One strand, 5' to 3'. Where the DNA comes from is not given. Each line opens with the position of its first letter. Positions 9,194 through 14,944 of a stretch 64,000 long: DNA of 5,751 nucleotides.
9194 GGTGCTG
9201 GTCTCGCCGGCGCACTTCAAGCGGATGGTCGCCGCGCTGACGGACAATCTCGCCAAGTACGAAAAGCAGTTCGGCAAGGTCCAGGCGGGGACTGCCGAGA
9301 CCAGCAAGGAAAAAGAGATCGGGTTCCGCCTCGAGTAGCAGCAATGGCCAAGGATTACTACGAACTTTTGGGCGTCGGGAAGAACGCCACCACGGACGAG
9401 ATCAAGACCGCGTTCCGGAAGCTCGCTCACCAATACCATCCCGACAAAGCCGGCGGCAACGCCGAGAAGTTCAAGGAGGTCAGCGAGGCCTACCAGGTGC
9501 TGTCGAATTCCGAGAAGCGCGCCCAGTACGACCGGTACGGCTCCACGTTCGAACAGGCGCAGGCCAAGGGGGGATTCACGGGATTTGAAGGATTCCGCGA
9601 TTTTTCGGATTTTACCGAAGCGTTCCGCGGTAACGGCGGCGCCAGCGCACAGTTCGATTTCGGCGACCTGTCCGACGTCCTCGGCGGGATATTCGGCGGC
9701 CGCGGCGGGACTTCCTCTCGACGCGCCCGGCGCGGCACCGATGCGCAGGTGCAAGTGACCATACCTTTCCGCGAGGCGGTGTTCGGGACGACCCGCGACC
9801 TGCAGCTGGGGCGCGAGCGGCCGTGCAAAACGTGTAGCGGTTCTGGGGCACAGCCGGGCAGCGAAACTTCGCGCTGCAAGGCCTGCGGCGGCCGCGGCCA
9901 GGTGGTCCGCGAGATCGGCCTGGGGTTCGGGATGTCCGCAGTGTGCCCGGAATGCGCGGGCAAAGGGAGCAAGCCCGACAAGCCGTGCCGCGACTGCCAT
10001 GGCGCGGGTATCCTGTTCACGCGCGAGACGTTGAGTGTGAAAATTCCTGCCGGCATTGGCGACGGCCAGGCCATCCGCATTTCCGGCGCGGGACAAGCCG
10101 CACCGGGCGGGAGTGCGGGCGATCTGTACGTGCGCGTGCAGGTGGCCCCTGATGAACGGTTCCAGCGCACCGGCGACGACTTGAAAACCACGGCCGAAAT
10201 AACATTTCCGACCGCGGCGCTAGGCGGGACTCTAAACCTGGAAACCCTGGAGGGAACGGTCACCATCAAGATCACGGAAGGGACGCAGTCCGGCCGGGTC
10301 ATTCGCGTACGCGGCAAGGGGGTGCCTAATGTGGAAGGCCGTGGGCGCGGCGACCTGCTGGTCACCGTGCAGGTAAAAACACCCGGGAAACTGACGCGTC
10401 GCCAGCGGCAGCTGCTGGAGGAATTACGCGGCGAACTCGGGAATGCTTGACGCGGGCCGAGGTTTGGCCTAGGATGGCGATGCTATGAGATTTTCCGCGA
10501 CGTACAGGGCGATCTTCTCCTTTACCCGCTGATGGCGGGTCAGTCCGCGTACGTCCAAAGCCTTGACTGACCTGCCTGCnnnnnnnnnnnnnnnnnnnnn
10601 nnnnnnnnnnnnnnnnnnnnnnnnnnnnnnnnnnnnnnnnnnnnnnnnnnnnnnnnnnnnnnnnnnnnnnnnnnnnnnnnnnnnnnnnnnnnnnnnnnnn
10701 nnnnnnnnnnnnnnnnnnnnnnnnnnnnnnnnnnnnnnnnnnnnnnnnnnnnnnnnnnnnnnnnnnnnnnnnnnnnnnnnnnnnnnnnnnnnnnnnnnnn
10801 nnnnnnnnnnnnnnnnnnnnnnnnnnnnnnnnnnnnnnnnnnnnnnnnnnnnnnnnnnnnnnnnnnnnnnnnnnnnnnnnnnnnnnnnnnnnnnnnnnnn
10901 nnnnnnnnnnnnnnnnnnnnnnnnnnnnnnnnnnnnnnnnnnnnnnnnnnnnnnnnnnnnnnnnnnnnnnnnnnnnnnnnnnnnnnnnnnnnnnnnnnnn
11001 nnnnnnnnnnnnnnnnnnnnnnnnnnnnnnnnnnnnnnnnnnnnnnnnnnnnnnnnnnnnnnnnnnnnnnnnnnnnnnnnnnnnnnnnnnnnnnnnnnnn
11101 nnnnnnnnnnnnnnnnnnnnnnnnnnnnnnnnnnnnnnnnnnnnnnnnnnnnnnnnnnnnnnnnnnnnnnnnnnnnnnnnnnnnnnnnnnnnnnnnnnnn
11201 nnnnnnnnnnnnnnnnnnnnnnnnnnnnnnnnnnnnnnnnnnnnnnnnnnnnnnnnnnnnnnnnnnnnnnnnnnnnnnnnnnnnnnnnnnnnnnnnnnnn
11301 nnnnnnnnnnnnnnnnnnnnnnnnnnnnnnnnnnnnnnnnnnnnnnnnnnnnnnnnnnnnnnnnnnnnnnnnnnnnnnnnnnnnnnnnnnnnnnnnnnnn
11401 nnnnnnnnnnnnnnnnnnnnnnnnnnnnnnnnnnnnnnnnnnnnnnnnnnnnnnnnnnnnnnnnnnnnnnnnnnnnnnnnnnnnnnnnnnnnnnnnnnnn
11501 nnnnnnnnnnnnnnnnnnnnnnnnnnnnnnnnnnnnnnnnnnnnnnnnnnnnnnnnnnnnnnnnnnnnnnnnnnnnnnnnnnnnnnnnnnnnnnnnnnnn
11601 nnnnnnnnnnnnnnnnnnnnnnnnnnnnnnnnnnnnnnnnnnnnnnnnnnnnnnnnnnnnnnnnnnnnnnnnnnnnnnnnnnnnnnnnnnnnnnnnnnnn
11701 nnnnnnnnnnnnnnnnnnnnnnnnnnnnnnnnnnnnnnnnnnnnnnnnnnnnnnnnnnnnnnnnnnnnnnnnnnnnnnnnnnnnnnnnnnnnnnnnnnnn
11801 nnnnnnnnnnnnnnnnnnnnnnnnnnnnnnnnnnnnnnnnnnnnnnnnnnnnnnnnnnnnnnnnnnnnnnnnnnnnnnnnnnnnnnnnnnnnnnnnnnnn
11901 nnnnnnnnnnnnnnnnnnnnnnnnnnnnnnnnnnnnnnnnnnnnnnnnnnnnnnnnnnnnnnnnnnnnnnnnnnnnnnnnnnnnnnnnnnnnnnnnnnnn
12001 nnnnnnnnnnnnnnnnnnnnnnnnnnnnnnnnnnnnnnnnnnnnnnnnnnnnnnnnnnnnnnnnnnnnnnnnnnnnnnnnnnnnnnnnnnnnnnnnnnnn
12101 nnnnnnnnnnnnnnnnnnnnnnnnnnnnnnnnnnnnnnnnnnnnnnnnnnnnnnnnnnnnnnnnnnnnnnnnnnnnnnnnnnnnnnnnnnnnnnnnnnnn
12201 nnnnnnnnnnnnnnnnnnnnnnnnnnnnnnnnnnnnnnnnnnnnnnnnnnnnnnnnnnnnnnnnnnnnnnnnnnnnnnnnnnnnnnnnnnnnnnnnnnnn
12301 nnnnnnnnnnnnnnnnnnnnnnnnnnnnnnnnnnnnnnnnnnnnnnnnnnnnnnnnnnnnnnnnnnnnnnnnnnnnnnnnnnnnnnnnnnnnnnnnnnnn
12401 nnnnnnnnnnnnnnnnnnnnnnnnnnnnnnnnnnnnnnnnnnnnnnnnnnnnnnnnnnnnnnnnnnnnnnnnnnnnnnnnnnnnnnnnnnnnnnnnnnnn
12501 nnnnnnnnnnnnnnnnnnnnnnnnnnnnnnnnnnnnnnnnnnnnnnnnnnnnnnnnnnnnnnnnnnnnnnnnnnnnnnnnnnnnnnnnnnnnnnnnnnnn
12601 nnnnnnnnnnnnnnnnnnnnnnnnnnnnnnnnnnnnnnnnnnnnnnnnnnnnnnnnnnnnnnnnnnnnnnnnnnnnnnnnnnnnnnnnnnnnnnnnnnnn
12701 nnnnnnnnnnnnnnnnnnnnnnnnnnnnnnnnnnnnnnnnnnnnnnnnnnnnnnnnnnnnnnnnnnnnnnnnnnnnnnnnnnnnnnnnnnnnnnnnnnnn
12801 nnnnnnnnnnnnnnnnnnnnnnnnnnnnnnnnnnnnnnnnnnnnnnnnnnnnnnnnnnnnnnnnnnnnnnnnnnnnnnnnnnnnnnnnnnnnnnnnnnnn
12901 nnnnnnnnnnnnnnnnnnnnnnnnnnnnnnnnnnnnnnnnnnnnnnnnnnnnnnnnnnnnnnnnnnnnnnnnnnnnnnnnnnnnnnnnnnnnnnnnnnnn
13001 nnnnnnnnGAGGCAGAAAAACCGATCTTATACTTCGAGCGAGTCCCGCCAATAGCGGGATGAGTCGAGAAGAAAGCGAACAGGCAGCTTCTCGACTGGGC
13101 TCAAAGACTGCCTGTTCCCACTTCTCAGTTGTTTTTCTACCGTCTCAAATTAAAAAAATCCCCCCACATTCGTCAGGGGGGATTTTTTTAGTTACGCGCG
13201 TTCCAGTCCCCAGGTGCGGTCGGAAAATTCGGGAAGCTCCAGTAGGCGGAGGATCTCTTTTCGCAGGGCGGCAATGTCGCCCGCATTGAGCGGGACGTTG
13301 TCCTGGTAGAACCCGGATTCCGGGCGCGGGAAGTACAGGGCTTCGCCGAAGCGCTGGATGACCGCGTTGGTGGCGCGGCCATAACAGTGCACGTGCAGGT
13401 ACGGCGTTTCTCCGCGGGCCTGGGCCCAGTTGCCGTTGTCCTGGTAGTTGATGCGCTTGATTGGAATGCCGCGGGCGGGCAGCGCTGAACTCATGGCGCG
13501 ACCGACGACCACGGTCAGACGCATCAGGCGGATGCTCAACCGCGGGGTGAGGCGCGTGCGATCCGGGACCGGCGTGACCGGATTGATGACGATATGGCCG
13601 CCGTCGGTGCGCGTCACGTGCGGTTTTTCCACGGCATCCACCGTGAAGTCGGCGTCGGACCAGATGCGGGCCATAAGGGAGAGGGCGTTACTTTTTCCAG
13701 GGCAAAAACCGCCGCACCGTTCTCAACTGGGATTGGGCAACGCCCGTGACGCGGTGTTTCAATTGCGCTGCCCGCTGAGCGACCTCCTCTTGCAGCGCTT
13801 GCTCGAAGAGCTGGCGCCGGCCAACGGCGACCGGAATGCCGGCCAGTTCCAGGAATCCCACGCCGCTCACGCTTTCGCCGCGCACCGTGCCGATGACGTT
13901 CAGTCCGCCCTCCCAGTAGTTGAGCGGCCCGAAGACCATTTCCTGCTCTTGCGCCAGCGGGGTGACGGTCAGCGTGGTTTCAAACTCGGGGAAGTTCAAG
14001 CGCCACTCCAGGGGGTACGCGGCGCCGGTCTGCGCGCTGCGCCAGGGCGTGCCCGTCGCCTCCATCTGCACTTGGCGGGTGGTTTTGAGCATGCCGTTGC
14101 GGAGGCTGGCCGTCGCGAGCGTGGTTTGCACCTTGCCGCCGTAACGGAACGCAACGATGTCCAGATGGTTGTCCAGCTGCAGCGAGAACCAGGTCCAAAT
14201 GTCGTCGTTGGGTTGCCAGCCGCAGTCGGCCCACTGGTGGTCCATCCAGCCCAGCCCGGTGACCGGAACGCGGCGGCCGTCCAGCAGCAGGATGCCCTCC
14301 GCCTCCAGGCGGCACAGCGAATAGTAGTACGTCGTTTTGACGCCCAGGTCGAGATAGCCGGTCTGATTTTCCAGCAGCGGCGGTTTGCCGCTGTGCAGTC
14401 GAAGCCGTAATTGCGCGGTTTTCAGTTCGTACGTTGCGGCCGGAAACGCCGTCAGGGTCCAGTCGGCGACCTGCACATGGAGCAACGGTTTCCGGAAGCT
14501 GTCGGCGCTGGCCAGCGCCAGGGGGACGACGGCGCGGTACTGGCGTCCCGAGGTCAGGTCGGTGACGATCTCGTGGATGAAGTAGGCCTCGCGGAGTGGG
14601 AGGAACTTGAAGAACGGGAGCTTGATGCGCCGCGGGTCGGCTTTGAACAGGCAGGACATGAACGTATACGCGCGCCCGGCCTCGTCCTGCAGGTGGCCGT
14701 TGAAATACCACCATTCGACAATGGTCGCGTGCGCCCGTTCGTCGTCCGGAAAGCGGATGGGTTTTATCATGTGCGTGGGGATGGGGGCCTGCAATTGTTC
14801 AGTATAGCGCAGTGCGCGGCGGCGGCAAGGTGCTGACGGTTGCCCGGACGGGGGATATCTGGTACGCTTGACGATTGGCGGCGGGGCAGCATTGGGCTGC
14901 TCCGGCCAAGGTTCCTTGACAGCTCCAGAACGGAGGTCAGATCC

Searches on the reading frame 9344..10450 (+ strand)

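Call 58: search_protein_families(library=pfam, proteins=[window:9344-10450:+], max_evalue=0.00001)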
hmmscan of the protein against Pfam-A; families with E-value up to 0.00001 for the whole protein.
window:9344-10450:+ (368 aa): 3 families
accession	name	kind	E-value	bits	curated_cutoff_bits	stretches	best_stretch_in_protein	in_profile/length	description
PF01556.23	DnaJ_C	-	1.2e-46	158.9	26.6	1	135-347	2-152/152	DnaJ C terminal domain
PF00226.36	DnaJ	-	9.2e-25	87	27.8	1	4-63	1-63/63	DnaJ domain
PF00684.25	DnaJ_CXXCXGXG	-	2.1e-12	47.6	32.7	1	161-222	1-65/65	DnaJ central domain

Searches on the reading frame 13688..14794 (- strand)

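Call 59: search_protein_families(library=pfam, proteins=[window:13688-14794:-], max_evalue=0.00001)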
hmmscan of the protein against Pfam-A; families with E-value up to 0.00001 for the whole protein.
window:13688-14794:- (368 aa): 2 families
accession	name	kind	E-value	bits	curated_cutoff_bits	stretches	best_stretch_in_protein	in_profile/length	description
PF07143.17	CrtC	-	3.2e-28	99.9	22.5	1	26-189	1-167/168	CrtC N-terminal lipocalin domain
PF17186.10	Lipocalin_9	-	5.2e-25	88.5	26.2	1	195-319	3-130/131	Lipocalin-like domain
